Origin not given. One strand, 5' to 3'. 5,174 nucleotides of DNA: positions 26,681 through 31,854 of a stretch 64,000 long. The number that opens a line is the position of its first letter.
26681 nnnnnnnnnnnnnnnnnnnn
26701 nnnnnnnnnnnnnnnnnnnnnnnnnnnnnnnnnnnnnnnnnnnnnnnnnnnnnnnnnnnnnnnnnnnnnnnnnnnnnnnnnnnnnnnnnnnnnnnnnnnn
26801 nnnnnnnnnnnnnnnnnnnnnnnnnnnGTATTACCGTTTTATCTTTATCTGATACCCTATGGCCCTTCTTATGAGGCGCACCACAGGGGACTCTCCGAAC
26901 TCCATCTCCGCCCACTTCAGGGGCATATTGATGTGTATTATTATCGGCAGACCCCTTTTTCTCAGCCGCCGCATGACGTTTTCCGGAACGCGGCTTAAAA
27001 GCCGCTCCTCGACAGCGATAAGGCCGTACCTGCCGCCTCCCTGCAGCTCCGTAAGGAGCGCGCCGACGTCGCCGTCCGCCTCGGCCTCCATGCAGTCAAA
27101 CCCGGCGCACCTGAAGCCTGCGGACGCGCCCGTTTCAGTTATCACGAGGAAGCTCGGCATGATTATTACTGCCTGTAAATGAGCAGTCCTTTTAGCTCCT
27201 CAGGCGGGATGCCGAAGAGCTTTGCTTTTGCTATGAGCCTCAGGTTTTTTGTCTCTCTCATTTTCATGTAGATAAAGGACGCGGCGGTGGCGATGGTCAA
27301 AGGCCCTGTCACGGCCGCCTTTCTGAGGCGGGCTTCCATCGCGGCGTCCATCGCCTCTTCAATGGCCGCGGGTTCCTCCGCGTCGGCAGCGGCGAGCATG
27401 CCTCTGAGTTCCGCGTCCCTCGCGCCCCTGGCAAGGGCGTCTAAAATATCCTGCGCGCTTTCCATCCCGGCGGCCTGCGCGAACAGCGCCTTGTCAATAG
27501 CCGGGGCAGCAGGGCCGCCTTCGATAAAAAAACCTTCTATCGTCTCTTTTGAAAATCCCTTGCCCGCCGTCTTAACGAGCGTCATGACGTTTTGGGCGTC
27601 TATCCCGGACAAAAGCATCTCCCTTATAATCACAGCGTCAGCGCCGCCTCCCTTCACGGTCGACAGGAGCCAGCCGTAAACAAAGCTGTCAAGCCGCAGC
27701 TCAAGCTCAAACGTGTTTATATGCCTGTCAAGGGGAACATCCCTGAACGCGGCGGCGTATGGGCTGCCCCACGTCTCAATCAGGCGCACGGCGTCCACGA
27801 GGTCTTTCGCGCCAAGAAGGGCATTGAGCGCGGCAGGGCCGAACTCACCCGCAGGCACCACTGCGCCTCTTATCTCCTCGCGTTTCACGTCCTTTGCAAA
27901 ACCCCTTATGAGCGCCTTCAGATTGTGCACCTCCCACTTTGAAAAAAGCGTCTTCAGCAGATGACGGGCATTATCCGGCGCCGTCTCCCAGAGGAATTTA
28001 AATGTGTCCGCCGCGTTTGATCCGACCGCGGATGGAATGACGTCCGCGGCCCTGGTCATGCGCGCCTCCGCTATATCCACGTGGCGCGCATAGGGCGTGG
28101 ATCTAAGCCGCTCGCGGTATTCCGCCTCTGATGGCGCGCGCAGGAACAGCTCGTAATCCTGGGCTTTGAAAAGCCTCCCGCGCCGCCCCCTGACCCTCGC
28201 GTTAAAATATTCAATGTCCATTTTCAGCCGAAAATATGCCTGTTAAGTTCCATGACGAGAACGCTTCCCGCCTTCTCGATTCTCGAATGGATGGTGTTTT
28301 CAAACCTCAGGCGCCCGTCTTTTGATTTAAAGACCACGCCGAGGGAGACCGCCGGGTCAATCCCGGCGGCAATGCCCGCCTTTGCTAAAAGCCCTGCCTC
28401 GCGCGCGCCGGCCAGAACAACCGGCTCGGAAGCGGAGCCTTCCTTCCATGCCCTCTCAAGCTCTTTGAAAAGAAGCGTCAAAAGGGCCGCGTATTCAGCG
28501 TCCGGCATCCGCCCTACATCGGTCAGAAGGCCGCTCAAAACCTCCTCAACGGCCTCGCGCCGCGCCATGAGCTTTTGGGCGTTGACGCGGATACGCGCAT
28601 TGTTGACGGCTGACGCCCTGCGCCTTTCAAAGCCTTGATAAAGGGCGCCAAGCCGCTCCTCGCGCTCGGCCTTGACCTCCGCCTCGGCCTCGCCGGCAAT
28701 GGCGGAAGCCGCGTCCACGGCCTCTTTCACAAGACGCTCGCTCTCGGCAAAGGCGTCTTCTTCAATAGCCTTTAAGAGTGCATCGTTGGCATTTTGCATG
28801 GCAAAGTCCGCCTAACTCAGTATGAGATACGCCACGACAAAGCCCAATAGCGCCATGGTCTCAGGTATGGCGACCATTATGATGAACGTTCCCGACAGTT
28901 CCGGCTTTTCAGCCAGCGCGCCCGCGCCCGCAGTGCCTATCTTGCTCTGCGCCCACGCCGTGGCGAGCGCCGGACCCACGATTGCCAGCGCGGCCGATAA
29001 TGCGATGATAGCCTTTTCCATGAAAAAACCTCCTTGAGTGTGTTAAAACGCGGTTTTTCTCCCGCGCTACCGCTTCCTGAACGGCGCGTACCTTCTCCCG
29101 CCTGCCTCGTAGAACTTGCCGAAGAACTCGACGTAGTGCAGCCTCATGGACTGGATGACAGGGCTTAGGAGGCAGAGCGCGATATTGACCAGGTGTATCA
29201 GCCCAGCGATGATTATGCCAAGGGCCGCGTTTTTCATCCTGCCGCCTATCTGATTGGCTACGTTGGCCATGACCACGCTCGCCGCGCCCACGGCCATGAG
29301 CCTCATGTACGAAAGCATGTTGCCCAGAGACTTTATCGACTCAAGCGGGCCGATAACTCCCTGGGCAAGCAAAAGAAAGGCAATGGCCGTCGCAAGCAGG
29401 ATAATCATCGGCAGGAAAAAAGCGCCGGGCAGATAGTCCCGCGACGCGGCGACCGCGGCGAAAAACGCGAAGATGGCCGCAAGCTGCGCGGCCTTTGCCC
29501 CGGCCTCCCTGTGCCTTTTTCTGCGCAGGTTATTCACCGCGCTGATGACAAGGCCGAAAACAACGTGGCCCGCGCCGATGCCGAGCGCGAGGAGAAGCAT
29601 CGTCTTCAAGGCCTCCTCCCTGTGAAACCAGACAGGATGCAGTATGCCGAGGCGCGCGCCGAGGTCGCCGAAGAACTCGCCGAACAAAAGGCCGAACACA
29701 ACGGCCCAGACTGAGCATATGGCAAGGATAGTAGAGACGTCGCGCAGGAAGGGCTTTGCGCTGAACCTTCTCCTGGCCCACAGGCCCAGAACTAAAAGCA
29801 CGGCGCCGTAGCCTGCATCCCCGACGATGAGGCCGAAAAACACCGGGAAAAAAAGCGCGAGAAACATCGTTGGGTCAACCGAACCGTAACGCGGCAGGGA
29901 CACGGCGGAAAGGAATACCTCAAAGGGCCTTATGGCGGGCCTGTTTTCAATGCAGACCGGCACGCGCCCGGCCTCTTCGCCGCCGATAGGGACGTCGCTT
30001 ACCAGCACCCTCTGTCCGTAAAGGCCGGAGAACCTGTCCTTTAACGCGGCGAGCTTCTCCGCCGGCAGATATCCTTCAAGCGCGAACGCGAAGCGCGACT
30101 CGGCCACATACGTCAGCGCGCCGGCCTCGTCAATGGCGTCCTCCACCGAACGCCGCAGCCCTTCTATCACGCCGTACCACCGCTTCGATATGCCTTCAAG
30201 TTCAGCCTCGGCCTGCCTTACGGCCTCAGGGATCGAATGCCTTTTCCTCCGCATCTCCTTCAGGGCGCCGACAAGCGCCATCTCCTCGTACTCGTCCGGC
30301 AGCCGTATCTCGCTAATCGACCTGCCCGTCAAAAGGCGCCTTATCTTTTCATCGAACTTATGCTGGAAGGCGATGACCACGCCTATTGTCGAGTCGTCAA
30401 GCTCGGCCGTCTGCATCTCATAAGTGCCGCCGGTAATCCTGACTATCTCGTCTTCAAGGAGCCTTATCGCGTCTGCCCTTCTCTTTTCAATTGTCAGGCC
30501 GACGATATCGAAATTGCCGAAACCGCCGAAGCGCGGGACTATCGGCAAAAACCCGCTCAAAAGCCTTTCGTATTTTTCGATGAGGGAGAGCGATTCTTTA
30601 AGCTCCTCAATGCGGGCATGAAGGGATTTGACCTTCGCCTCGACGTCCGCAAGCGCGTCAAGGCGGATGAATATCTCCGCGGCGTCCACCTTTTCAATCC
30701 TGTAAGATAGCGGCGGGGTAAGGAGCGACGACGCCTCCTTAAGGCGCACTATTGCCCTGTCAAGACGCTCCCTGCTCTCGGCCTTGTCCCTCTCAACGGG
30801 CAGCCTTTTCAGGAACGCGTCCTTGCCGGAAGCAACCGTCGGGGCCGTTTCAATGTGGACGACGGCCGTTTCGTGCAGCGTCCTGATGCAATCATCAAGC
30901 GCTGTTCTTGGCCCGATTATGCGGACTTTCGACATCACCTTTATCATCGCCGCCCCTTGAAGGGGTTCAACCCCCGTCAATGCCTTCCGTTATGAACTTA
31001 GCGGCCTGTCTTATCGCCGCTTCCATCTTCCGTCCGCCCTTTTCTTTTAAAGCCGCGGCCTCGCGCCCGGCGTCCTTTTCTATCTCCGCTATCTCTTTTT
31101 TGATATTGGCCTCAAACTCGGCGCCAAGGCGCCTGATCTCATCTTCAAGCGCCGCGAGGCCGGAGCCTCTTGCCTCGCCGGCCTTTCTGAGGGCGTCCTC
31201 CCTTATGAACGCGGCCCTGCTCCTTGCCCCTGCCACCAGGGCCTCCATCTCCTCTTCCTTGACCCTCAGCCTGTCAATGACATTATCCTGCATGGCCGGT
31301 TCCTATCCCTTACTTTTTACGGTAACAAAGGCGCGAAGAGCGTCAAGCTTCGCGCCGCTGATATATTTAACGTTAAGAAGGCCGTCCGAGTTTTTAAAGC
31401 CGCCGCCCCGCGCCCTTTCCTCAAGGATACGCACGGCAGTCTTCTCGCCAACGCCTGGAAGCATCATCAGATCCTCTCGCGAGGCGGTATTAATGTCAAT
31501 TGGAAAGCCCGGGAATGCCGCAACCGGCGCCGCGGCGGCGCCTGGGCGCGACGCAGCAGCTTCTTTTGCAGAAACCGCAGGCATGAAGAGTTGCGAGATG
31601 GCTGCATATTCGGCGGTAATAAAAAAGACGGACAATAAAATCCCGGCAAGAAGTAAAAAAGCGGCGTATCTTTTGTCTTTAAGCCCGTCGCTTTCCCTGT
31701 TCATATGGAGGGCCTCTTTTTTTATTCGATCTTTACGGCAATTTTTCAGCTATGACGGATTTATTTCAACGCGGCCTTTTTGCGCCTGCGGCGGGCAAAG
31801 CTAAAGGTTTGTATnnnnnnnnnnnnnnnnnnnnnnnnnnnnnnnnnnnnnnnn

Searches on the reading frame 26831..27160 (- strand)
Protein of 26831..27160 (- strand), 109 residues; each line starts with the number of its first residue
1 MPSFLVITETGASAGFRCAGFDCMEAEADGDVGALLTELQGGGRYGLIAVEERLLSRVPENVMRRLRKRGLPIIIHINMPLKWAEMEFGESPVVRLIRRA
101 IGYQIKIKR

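Call 47: search_protein_families(library=pfam, proteins=[window:26831-27160:-], max_evalue=0.00001)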
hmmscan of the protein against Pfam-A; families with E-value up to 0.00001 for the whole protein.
window:26831-27160:- (109 aa): 1 family
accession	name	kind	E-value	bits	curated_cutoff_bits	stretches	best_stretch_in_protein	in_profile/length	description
PF01990.22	ATP-synt_F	-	3.1e-08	34.3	23.5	1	6-82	3-76/91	ATP synthase (F/14-kDa) subunit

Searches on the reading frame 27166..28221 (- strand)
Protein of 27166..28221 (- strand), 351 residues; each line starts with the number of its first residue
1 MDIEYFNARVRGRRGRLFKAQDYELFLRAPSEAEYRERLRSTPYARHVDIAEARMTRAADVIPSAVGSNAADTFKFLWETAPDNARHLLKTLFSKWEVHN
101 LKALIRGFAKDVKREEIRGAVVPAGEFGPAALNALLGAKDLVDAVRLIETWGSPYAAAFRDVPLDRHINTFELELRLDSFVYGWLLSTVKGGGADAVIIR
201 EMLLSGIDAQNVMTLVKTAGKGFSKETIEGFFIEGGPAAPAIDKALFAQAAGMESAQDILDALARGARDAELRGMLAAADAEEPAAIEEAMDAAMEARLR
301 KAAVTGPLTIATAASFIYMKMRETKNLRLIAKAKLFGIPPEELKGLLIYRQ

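Call 47: search_protein_families(library=pfam, proteins=[window:27166-28221:-], max_evalue=0.00001)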
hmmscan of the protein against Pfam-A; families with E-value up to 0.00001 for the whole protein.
window:27166-28221:- (351 aa): 1 family
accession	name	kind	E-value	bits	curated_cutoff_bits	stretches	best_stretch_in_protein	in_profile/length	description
PF01992.21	vATP-synt_AC39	-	4.8e-53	181.1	29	1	7-344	2-337/339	ATP synthase (C/AC39) subunit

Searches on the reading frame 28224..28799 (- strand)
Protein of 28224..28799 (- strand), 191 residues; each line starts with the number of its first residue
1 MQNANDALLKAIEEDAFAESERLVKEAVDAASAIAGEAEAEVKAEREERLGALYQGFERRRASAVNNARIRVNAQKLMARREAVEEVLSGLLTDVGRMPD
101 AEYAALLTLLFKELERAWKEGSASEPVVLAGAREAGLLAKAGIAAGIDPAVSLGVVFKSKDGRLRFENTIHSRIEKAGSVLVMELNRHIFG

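Call 47: search_protein_families(library=pfam, proteins=[window:28224-28799:-], max_evalue=0.00001)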
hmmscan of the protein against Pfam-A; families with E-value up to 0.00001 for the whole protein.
window:28224-28799:- (191 aa): 1 family
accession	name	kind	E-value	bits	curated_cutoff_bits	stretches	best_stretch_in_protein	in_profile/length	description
PF01991.23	vATP-synt_E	-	4.5e-07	29.9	24.2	0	12-121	2-113/199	ATP synthase (E/31 kDa) subunit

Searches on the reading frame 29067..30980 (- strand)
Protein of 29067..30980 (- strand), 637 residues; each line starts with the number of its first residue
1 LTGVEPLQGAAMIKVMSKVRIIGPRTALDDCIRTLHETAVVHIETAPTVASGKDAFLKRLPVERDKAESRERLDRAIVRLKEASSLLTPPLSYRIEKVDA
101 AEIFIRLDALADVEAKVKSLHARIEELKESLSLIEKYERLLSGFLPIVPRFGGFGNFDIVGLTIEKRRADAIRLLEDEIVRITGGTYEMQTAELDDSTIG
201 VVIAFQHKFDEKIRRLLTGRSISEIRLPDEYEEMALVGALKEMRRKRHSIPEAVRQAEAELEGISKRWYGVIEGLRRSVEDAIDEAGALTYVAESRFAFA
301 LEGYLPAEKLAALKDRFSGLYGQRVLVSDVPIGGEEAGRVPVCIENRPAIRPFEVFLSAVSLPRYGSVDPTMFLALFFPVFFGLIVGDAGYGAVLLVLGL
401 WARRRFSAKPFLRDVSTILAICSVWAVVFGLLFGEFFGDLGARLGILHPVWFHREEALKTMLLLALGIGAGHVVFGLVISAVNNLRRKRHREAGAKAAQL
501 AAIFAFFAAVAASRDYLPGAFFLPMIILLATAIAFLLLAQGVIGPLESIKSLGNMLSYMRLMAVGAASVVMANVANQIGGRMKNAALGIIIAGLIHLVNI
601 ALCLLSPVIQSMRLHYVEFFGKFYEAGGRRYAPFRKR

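Call 47: search_protein_families(library=pfam, proteins=[window:29067-30980:-], max_evalue=0.00001)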
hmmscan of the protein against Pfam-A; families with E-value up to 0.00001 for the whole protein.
window:29067-30980:- (637 aa): 1 family
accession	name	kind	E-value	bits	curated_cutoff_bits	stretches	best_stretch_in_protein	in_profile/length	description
PF01496.24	V_ATPase_I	-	1.6e-15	56.6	30.7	1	187-401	197-412/815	V-type ATPase 116kDa subunit family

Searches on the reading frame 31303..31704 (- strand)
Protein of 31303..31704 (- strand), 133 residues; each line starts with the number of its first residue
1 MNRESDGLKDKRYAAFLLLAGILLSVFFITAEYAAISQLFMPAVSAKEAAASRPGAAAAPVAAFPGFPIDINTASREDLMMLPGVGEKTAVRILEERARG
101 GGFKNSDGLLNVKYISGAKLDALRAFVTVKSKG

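Call 47: search_protein_families(library=pfam, proteins=[window:31303-31704:-], max_evalue=0.00001)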
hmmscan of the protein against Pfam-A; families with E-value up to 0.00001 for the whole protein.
window:31303-31704:- (133 aa): 2 families
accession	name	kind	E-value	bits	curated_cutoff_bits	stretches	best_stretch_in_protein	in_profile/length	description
PF12836.13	HHH_3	-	1.7e-15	57.3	27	1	69-128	6-65/65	Helix-hairpin-helix motif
PF00633.29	HHH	-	2e-07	31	24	1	71-95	5-29/30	Helix-hairpin-helix motif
